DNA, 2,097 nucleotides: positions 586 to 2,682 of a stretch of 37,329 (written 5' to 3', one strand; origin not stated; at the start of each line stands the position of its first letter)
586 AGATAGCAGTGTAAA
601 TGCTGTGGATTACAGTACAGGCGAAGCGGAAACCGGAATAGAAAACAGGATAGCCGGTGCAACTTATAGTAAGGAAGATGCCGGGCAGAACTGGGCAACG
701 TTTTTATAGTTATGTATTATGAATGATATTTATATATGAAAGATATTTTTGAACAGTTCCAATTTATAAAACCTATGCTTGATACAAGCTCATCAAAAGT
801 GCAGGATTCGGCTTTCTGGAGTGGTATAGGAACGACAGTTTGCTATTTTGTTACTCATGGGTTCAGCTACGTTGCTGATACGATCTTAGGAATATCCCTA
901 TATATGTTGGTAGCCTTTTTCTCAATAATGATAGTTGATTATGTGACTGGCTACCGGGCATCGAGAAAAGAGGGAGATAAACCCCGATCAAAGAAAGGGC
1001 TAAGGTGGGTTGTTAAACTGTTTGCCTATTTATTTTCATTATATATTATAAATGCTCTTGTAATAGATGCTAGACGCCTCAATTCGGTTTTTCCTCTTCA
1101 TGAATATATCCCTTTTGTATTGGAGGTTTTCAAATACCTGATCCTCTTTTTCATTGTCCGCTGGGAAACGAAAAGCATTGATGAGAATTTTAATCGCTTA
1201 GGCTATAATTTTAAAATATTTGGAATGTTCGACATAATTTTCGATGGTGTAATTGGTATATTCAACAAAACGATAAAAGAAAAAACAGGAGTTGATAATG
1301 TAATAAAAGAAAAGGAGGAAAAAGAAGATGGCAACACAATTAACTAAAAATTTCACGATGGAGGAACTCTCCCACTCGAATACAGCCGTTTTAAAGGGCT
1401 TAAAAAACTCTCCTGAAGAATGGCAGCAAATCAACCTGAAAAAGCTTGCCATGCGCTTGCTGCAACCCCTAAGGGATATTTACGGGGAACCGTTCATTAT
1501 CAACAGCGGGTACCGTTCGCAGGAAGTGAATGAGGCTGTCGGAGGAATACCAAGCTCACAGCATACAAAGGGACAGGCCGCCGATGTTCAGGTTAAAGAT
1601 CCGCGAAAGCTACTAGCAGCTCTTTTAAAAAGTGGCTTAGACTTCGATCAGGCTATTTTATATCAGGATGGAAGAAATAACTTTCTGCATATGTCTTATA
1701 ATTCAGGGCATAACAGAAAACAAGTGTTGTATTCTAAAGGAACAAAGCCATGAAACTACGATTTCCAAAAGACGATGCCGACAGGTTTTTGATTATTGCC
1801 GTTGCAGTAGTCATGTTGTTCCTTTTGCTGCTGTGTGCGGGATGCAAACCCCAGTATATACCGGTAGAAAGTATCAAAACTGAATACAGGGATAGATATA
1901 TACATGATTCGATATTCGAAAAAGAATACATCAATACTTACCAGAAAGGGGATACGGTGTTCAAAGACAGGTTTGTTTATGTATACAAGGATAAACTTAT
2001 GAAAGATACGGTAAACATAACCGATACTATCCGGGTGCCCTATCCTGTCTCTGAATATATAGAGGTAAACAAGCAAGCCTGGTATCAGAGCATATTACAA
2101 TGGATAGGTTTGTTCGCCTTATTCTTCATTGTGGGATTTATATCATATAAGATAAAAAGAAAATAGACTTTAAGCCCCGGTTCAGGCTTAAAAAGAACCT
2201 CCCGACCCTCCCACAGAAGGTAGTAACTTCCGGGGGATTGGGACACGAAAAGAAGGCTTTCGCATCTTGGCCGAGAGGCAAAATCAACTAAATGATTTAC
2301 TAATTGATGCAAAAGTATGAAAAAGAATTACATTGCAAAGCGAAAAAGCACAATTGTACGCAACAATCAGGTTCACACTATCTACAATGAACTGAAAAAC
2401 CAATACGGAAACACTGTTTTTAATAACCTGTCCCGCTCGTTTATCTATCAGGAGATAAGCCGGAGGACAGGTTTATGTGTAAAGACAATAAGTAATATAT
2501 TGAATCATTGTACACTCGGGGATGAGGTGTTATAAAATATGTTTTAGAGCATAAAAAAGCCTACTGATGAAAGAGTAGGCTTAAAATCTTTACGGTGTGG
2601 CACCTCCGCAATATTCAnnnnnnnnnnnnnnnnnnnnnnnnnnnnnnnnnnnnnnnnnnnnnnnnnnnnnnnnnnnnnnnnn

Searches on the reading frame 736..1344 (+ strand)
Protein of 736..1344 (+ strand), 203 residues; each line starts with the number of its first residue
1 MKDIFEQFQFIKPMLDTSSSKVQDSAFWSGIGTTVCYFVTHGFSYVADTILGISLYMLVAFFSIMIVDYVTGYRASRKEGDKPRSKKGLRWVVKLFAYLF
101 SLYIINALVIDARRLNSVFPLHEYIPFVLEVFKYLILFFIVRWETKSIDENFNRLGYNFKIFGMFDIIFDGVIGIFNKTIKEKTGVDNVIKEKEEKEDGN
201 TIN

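Call 4: search_protein_families(library=phrogs, proteins=[window:736-1344:+], max_evalue=0.01)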
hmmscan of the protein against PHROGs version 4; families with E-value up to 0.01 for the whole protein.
window:736-1344:+ (203 aa): 1 family
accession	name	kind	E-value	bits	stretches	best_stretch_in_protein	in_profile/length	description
phrog_20732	-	unknown function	5.8e-05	24.2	1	47-151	6-109/157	-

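Call 11: search_protein_families(library=pfam, proteins=[window:736-1344:+], max_evalue=0.01)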
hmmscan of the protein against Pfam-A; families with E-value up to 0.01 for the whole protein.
window:736-1344:+ (203 aa): 1 family
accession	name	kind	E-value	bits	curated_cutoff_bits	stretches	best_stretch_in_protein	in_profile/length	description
PF05105.17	Phage_holin_4_1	-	1.6e-12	48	22.2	1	49-159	5-103/116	Bacteriophage holin family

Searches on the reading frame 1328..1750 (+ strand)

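Call 4: search_protein_families(library=phrogs, proteins=[window:1328-1750:+], max_evalue=0.01)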
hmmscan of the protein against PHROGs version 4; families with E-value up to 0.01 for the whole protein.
window:1328-1750:+ (141 aa): 4 families
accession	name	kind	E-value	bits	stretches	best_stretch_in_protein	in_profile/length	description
phrog_894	-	lysis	5.6e-38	131.9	1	1-133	42-172/389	endolysin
phrog_17373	-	other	1.4e-11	45.5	1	35-95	35-97/224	peptidase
phrog_20569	-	unknown function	9.3e-05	21.7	1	17-137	661-782/813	-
phrog_28234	-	lysis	0.00034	20.8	1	50-80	283-314/372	endolysin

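Call 11: search_protein_families(library=pfam, proteins=[window:1328-1750:+], max_evalue=0.01)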
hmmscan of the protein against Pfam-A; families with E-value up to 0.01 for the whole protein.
window:1328-1750:+ (141 aa): 1 family
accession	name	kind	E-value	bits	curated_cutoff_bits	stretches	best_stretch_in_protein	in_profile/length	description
PF08291.16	Peptidase_M15_3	-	2.1e-23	82.9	23.2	1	7-122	1-107/108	Peptidase M15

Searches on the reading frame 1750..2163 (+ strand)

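Call 4: search_protein_families(library=phrogs, proteins=[window:1750-2163:+], max_evalue=0.01)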
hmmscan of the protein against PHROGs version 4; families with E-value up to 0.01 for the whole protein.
window:1750-2163:+ (138 aa): 1 family
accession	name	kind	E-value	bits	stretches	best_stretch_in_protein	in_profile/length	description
phrog_13962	-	unknown function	0.0012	20.3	1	49-128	9-88/98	-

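Call 11: search_protein_families(library=pfam, proteins=[window:1750-2163:+], max_evalue=0.01)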
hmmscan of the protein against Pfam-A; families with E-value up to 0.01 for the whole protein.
window:1750-2163:+ (138 aa): 0 families

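Call 19: search_protein_families(library=ncbifam, proteins=[window:1750-2163:+], max_evalue=0.1)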
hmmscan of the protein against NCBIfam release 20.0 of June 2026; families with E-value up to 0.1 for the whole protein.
window:1750-2163:+ (138 aa): 0 families

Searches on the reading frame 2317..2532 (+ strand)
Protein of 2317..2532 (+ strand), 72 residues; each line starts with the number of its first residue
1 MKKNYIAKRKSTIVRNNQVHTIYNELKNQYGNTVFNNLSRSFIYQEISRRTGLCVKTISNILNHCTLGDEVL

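Call 68: search_protein_families(library=padloc, proteins=[window:2317-2532:+], max_evalue=0.01)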
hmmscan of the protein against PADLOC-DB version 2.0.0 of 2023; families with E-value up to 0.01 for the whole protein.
window:2317-2532:+ (72 aa): 0 families

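Call 75: search_protein_families(library=pfam, proteins=[window:2317-2532:+], max_evalue=0.1)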
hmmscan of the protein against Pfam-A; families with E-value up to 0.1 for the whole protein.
window:2317-2532:+ (72 aa): 3 families
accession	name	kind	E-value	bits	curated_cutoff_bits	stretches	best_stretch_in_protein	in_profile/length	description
PF17729.6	DUF5569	-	0.007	16.7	37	1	1-37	179-215/225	Family of unknown function (DUF5569)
PF08280.17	HTH_Mga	-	0.032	14.7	23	1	39-66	17-44/59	M protein trans-acting positive regulator (MGA) HTH domain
PF04637.17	Herpes_pp85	-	0.072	11.8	19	1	8-70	411-474/542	Herpesvirus phosphoprotein 85 (HHV6-7 U14/HCMV UL25)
